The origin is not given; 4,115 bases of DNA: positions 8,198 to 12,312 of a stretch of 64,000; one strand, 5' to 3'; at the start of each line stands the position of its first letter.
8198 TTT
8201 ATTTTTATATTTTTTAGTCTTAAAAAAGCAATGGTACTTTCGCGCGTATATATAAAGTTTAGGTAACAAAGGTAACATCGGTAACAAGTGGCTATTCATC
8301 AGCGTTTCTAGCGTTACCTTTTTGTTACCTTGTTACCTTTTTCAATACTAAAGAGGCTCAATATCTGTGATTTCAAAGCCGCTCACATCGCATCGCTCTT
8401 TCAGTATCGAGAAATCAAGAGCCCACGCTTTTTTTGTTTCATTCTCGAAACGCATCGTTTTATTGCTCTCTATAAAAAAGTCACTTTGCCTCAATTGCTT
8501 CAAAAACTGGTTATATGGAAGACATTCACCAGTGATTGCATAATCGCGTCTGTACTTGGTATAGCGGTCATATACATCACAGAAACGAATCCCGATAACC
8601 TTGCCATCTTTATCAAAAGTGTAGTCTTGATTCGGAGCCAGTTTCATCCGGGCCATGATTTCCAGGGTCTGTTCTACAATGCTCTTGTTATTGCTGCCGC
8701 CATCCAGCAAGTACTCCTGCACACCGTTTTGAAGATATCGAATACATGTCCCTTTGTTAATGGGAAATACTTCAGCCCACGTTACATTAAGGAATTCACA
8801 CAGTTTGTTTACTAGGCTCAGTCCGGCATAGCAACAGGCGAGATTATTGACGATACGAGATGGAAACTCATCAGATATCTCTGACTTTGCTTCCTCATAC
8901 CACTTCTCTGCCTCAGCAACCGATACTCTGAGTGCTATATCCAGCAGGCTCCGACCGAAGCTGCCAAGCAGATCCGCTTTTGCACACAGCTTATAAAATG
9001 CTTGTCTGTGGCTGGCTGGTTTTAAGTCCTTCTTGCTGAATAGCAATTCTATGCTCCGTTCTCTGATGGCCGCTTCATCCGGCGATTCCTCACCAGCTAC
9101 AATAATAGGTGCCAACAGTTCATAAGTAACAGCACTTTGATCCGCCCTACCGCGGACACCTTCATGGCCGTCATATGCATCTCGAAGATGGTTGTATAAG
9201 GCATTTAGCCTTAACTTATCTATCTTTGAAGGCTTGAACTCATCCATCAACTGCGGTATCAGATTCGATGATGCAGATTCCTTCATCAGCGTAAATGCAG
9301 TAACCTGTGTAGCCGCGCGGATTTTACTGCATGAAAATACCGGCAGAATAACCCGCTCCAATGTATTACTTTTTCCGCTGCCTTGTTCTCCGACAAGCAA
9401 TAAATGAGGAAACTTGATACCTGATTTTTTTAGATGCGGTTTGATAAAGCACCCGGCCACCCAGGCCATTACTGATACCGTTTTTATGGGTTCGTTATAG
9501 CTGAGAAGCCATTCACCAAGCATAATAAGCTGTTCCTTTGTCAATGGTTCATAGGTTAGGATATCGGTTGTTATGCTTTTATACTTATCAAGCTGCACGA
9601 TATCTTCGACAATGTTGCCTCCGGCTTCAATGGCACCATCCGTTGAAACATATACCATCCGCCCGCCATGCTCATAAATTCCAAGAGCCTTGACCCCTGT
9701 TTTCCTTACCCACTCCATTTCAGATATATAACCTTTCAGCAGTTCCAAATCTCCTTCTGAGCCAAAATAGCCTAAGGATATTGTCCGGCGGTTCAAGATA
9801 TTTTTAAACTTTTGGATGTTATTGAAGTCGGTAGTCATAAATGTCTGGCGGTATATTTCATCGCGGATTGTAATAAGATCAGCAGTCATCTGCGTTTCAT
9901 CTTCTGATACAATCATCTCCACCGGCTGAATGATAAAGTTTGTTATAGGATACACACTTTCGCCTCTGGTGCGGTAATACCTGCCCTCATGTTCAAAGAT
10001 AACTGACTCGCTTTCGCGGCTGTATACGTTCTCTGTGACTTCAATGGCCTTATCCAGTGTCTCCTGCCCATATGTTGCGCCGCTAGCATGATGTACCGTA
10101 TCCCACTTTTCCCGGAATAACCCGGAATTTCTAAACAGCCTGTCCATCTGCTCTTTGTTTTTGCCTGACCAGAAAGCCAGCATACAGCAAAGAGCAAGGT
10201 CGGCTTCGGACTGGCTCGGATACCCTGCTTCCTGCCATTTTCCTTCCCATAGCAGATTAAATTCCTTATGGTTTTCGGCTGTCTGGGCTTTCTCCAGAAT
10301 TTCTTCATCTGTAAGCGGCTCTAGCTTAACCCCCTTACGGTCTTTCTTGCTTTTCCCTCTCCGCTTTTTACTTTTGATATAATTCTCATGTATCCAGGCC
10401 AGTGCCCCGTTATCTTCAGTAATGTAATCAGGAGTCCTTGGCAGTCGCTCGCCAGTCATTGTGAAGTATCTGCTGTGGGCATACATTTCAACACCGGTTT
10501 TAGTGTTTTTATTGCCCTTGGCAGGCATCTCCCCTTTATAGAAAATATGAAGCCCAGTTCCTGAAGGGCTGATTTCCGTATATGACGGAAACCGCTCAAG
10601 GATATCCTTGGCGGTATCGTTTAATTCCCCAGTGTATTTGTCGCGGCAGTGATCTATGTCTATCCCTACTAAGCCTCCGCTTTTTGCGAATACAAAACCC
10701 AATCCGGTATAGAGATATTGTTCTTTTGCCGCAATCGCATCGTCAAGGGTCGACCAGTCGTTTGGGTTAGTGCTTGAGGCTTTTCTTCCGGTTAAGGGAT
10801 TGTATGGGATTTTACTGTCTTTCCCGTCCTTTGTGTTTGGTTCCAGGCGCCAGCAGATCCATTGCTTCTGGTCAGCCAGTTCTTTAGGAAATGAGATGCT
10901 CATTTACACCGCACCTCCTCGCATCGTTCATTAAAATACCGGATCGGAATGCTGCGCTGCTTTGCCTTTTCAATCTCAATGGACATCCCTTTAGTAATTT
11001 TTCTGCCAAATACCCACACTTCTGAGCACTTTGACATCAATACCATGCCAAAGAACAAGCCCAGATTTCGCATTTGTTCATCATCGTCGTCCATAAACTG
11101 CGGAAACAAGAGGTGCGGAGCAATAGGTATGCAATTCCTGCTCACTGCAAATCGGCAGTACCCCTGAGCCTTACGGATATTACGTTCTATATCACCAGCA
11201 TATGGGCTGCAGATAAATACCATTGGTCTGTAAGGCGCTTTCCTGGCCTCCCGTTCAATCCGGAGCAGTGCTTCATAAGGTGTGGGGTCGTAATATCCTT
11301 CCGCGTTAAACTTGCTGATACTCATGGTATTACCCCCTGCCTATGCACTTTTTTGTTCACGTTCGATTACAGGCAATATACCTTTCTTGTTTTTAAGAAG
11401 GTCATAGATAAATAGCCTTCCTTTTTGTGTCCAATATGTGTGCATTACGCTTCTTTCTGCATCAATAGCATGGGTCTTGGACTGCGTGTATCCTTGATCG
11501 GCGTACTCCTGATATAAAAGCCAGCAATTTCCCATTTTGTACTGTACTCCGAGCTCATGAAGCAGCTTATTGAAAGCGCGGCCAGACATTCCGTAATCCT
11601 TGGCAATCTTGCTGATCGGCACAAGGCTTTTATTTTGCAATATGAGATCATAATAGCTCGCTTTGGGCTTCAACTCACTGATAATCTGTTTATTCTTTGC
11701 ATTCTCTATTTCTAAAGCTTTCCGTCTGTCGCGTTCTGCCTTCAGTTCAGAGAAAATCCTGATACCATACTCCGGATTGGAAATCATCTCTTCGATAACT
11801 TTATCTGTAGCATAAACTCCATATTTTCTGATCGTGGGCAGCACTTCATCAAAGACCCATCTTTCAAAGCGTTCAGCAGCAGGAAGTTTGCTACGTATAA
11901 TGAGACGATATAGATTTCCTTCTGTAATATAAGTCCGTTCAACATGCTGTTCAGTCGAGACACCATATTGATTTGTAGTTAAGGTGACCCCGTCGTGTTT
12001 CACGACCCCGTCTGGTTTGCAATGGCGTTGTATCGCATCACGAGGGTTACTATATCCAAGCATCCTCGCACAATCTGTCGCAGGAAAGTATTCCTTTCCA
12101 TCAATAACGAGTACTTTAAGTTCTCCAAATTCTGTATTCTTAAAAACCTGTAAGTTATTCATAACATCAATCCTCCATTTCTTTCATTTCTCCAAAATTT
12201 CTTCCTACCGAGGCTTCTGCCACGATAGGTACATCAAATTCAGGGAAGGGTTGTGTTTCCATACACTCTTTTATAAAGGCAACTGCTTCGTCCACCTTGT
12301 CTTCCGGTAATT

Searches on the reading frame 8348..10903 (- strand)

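Call 44: search_protein_families(library=phrogs, proteins=[window:8348-10903:-], max_evalue=0.00001)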
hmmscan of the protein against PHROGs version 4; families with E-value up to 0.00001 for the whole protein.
window:8348-10903:- (851 aa): 7 families
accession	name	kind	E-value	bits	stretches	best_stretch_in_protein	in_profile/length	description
phrog_1829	-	DNA, RNA and nucleotide metabolism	3.9e-98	330.5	1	2-302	3-305/772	DNA primase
phrog_13901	-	DNA, RNA and nucleotide metabolism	4.4e-87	293.4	1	5-298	11-303/341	DNA primase/helicase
phrog_3022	-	DNA, RNA and nucleotide metabolism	6.4e-55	187.9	1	5-267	9-275/788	DNA primase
phrog_26824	-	unknown function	1.6e-43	149.9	1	320-825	321-824/868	-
phrog_15962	-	DNA, RNA and nucleotide metabolism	1.1e-28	100.9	1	5-163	31-197/835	DNA primase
phrog_8643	-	DNA, RNA and nucleotide metabolism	2.6e-25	90.2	1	4-157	36-174/179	DNA polymerase/primase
phrog_35045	-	DNA, RNA and nucleotide metabolism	1.4e-12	47.6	1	37-163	43-169/826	DNA primase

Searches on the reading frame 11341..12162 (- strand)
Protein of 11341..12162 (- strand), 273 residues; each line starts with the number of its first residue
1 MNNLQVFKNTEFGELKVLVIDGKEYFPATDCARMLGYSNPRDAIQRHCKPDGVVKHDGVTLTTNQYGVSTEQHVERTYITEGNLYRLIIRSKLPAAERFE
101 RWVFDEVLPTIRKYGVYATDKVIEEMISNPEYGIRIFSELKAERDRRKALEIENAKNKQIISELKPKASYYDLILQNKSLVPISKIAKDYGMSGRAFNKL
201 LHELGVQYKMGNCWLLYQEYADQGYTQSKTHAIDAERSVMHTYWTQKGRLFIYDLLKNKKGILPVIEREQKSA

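Call 44: search_protein_families(library=phrogs, proteins=[window:11341-12162:-], max_evalue=0.00001)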
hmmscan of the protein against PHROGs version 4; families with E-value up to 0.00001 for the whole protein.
window:11341-12162:- (273 aa): 14 families
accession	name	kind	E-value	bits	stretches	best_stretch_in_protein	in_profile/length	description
phrog_130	-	transcription regulation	2.3e-86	291.7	1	1-271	157-422/480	anti-repressor Ant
phrog_2899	-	transcription regulation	3e-42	146.1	1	1-177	4-172/263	anti-repressor Ant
phrog_63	-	transcription regulation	1.5e-34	121.1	1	143-269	239-367/431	anti-repressor Ant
phrog_463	-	transcription regulation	6.8e-34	118.5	1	1-176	2-166/250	anti-repressor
phrog_2593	-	transcription regulation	1.6e-25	91.3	1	11-168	26-187/255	anti-repressor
phrog_5060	-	transcription regulation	1.5e-24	88.3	1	6-137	11-137/224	anti-repressor Ant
phrog_25289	-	unknown function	6.3e-24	85.1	1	197-270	1-77/79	-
phrog_2011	-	transcription regulation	2.7e-23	84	1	4-122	1-121/275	anti-repressor Ant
phrog_25722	-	unknown function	7.9e-22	78.7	1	1-122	1-113/150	-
phrog_7940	-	unknown function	1.7e-20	74.6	1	1-188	1-183/252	-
phrog_245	-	transcription regulation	2e-20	74.6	1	7-118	46-143/319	anti-repressor Ant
phrog_2977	-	transcription regulation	8.7e-15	55.8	1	1-94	61-148/150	anti-repressor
phrog_9976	-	transcription regulation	1.4e-10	42.4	1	14-116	10-103/188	anti-repressor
phrog_34000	-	unknown function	3.9e-09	37.6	1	2-118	12-126/194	-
